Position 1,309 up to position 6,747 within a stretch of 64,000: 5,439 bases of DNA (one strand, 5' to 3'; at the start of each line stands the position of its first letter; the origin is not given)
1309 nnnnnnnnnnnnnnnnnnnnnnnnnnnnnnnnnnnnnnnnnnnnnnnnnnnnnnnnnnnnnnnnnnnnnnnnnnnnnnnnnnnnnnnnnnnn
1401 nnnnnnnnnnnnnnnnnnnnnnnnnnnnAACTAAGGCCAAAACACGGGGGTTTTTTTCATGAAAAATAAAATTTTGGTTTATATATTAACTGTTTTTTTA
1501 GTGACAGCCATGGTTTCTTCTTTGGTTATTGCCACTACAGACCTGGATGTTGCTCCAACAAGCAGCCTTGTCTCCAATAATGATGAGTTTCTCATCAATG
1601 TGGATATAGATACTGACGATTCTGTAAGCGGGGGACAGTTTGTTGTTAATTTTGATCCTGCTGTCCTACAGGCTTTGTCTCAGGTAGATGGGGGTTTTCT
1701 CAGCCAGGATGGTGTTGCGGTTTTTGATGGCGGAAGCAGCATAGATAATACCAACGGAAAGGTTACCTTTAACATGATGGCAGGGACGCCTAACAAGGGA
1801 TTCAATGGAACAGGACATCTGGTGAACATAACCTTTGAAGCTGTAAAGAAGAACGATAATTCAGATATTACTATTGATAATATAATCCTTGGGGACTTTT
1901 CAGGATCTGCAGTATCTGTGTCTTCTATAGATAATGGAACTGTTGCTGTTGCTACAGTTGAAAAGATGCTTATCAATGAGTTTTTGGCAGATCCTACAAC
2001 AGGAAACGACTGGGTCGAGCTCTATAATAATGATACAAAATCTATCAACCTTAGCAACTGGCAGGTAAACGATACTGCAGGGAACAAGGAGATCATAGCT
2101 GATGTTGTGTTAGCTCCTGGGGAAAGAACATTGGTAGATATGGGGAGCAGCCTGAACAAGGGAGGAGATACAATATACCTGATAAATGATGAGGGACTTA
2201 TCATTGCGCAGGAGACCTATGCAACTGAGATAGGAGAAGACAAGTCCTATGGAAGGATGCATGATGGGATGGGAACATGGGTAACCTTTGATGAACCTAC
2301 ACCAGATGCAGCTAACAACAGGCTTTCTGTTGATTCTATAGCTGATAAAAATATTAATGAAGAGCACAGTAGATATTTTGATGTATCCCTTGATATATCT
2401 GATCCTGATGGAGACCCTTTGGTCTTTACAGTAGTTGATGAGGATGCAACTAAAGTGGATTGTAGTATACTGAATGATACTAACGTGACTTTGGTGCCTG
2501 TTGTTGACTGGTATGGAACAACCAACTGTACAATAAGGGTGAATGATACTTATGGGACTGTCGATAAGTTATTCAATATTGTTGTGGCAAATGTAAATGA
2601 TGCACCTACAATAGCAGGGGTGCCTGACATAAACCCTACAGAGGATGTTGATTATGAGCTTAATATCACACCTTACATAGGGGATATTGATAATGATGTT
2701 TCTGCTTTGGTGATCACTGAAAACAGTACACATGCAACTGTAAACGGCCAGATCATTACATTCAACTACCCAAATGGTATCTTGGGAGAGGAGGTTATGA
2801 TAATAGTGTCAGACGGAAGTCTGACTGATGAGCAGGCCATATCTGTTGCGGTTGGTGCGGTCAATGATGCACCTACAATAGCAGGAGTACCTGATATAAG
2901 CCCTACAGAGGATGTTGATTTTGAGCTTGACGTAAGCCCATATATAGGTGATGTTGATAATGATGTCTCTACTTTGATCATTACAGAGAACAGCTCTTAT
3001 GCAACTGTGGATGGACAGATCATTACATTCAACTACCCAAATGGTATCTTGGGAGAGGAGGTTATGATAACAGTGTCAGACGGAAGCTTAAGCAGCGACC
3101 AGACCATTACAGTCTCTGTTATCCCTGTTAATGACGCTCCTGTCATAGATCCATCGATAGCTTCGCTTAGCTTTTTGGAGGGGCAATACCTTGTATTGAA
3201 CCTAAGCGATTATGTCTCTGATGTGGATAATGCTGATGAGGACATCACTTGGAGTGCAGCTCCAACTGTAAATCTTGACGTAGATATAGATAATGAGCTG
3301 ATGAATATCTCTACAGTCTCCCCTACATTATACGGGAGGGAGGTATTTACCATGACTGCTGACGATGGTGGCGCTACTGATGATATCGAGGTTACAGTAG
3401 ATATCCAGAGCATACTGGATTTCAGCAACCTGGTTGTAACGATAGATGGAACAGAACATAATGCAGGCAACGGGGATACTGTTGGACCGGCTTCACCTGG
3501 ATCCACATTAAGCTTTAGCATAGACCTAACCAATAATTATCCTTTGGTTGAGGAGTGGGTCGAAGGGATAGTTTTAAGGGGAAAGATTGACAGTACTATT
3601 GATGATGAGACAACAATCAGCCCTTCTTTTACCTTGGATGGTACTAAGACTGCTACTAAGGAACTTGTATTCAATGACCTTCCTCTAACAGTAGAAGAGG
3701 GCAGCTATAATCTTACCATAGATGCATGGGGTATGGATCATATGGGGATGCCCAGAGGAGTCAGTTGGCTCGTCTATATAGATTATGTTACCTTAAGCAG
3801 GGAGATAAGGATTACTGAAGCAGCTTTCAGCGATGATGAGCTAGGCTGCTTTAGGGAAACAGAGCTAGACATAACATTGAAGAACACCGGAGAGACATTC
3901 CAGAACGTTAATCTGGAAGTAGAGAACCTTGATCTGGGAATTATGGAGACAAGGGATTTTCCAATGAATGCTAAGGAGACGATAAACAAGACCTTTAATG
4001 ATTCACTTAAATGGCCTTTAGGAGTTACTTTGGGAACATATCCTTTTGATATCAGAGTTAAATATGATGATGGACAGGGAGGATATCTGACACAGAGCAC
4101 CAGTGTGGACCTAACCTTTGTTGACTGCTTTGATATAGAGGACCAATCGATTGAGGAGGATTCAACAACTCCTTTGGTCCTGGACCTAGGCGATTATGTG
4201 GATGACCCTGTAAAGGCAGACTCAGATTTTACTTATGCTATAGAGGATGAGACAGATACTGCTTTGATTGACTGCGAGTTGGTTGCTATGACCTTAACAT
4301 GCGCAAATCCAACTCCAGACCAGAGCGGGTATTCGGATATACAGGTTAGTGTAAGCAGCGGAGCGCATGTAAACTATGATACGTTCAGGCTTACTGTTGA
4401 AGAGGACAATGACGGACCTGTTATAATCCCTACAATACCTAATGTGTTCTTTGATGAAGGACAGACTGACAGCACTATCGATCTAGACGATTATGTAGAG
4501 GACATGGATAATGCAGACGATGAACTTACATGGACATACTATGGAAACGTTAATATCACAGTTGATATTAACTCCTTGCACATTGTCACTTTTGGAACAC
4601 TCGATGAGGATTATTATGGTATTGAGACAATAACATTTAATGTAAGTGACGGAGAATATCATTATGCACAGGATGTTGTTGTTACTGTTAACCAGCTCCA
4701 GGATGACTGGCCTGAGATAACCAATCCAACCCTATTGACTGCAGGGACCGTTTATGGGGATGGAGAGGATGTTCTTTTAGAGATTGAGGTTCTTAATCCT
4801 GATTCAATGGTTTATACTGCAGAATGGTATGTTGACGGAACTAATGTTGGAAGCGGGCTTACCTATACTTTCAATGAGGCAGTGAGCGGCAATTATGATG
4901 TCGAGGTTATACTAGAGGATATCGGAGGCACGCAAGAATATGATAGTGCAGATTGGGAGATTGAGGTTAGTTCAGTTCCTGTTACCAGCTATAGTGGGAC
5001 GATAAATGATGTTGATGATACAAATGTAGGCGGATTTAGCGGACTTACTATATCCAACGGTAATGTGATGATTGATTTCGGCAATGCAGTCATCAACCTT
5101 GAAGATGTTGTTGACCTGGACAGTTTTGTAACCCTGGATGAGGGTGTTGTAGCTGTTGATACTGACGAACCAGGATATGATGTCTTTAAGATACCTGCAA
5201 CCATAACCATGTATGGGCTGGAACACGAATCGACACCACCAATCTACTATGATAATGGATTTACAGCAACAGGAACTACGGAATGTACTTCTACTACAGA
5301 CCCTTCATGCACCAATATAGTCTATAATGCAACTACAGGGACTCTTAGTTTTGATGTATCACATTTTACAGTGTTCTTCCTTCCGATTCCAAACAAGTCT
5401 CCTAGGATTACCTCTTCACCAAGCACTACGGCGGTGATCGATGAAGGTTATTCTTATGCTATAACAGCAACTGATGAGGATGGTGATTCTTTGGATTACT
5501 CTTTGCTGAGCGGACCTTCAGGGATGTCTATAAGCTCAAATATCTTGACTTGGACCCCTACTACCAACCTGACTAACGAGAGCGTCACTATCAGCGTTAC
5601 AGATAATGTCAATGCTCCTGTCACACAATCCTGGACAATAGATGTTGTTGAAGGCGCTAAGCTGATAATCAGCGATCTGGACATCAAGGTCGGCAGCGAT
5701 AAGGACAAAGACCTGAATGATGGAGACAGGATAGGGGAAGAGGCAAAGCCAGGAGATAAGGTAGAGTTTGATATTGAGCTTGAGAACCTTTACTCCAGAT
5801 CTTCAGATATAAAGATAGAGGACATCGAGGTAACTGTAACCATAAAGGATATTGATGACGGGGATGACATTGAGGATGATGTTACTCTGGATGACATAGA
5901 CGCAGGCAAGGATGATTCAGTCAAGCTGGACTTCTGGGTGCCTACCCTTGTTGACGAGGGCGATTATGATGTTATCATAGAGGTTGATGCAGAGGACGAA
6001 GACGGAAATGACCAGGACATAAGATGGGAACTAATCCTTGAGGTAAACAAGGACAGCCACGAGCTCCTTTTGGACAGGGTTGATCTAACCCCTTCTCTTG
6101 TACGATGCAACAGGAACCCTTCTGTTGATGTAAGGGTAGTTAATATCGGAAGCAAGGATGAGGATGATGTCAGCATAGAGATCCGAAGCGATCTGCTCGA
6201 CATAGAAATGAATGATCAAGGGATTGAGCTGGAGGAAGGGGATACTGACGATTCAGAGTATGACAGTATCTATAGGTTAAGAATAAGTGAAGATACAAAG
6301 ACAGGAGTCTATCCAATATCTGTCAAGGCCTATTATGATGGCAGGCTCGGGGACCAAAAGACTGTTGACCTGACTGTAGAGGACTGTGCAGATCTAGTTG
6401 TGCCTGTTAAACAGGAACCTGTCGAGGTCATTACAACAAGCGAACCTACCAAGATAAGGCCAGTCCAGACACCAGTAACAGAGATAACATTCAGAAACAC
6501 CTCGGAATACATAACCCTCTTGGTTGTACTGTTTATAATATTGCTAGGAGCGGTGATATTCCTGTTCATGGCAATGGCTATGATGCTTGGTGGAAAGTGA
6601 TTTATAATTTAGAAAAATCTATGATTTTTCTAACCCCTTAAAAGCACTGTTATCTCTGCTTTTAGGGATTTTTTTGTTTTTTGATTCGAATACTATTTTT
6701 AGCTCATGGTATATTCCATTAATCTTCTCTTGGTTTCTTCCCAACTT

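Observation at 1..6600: Adjacent giant surface proteins carrying complementary dockerin (gene 1 C-terminus) and cohesin (gene 2 N-terminus) modules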

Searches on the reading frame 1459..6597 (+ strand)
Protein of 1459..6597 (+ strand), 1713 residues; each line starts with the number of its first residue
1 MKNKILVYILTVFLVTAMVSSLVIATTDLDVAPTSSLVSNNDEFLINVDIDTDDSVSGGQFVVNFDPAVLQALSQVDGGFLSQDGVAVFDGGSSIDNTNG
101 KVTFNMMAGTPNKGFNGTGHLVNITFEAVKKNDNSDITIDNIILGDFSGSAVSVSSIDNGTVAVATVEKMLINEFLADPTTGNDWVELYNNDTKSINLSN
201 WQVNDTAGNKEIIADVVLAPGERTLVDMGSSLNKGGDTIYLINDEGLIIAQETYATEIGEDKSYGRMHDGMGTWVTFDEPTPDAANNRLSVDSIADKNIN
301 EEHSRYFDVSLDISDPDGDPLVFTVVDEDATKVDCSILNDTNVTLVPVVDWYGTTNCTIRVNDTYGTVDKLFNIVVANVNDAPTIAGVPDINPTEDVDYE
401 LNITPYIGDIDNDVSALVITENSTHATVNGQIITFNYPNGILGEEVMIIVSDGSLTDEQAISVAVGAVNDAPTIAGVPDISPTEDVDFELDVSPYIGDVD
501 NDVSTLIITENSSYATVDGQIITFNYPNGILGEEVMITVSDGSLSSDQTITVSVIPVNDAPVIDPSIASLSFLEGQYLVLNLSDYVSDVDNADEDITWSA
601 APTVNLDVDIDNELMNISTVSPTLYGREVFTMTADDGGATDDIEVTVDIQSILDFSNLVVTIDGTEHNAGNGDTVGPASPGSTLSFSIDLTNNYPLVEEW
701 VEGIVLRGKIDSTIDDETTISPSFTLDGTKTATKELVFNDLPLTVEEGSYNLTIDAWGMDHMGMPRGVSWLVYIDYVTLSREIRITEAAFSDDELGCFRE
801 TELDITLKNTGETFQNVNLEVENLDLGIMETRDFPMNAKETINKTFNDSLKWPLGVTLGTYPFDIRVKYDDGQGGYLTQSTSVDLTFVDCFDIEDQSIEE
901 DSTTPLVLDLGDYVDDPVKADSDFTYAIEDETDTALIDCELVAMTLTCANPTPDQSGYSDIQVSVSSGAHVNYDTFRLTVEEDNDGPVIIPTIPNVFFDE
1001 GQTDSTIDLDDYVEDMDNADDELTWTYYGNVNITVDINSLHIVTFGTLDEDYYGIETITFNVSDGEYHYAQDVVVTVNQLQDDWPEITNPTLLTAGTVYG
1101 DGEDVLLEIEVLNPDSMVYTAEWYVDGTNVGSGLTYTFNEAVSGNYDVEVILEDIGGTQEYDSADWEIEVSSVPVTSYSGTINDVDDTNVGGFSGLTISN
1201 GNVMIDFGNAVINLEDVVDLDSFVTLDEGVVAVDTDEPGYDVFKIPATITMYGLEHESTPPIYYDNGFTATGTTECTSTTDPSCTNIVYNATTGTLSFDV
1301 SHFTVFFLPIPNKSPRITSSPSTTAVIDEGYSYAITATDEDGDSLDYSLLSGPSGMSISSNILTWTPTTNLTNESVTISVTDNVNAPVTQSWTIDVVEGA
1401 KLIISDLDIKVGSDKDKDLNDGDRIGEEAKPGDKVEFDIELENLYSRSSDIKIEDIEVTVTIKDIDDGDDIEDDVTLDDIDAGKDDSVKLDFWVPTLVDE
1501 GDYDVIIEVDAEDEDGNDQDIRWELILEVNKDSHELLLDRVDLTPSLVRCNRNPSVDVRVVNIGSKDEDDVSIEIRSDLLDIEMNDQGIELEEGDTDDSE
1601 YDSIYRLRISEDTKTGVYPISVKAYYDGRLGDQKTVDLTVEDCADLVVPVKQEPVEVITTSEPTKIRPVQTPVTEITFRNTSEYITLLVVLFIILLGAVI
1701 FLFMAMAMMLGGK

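Call 5: search_protein_families(library=pfam, proteins=[window:1459-6597:+], max_evalue=0.1)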
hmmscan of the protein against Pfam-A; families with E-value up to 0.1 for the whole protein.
window:1459-6597:+ (1713 aa): 7 families
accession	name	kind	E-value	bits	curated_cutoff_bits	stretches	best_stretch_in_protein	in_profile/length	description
PF00932.25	LTD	-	1.5e-14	54.7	34.3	1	168-254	6-107/109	Lamin Tail Domain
PF17963.7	Big_9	-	1.1e-11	45.9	23.6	4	298-369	12-82/89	Bacterial Ig domain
PF01835.25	MG2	-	0.00015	22.5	32.8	0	1430-1515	12-88/96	MG2 domain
PF15418.12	DUF4625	-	0.00042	21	27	0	1483-1524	88-127/131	Domain of unknown function (DUF4625)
PF16820.11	PKD_3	-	0.0018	18.5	26.3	1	1122-1149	36-63/68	PKD-like domain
PF17803.7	Cadherin_4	-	0.0048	17.8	25.1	1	548-601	1-52/71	Bacterial cadherin-like domain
PF17892.7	Cadherin_5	-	0.0051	17.1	26.5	1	312-370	32-91/98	Cadherin-like domain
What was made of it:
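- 1960..2328 (+): Lamin-tail domain (LTD). Pfam LTD at 54.7 bits versus 34.3 (call 5).
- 2350..4908 (+): Array of Ig-like modules (Big_9 x4, cadherin-like, PKD-like). Pfam Big_9 at 45.9 bits in 4 stretches, with weak Cadherin_4, Cadherin_5 and PKD_3 hits (call 5).
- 5560..6345 (+): Membrane-proximal region resembling a putative archaeal S-layer protein (MG2- and DUF4625-like beta-sandwich folds). Weak MG2 and DUF4625 hits (call 5).
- On Lamin-tail domain (Pfam PF00932): 54.7 bits versus 34.3 in gene 2 (call 5).
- Checked: LTD scores 54.7 bits (threshold 34.3) at aa 168-254 (call 5).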

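Call 6: search_protein_families(library=ncbifam, proteins=[window:1459-6597:+], max_evalue=0.1)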
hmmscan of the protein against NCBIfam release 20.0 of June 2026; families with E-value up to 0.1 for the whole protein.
window:1459-6597:+ (1713 aa): 2 families
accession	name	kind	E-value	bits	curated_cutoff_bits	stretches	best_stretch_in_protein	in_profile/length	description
NF033506.0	PACE-CTERM-PROT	exception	1.2e-14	54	110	2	1368-1629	182-455/627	putative S-layer protein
NF003754.0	PRK05346.2-5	equivalog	0.083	12.2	677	0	1111-1201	200-289/320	Na(+)-translocating NADH-quinone reductase subunit C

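Call 15: find_encoding_contigs(protein=window:1459-6597:+, flank=10000, max_places=6)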
Protein window:1459-6597:+ (1713 aa): no gene with exactly this product is on record in the collection.

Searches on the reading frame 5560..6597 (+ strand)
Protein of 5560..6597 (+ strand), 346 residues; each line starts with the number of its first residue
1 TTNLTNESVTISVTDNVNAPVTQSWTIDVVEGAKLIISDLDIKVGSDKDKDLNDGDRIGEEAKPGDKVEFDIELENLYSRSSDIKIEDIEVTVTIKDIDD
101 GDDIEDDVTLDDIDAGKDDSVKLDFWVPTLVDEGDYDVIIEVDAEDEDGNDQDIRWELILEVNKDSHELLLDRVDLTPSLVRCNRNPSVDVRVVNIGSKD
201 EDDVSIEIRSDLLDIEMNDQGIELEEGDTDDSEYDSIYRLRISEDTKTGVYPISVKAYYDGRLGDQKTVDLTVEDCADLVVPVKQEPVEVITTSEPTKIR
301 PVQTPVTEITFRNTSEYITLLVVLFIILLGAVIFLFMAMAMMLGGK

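Call 75: search_protein_families(library=ncbifam, proteins=[window:5560-6597:+], max_evalue=1)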
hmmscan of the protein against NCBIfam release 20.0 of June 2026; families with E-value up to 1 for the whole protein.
window:5560-6597:+ (346 aa): 1 family
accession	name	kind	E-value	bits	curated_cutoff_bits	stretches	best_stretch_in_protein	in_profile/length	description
NF033506.0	PACE-CTERM-PROT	exception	2.8e-13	49.4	110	1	7-263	199-456/627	putative S-layer protein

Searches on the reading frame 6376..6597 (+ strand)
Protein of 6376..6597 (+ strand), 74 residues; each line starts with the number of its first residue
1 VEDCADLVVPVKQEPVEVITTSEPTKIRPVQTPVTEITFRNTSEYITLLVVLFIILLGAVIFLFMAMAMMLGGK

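Call 75: search_protein_families(library=ncbifam, proteins=[window:6376-6597:+], max_evalue=1)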
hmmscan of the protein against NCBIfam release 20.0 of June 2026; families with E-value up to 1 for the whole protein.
seq(74 aa): 0 families
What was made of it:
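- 6511..6588 (+): C-terminal transmembrane helix, preceded by the conserved motif TSEY and followed by a short tail (GGK; RR/K in orthologues). No match to any NCBIfam sorting-signal model (call 75).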
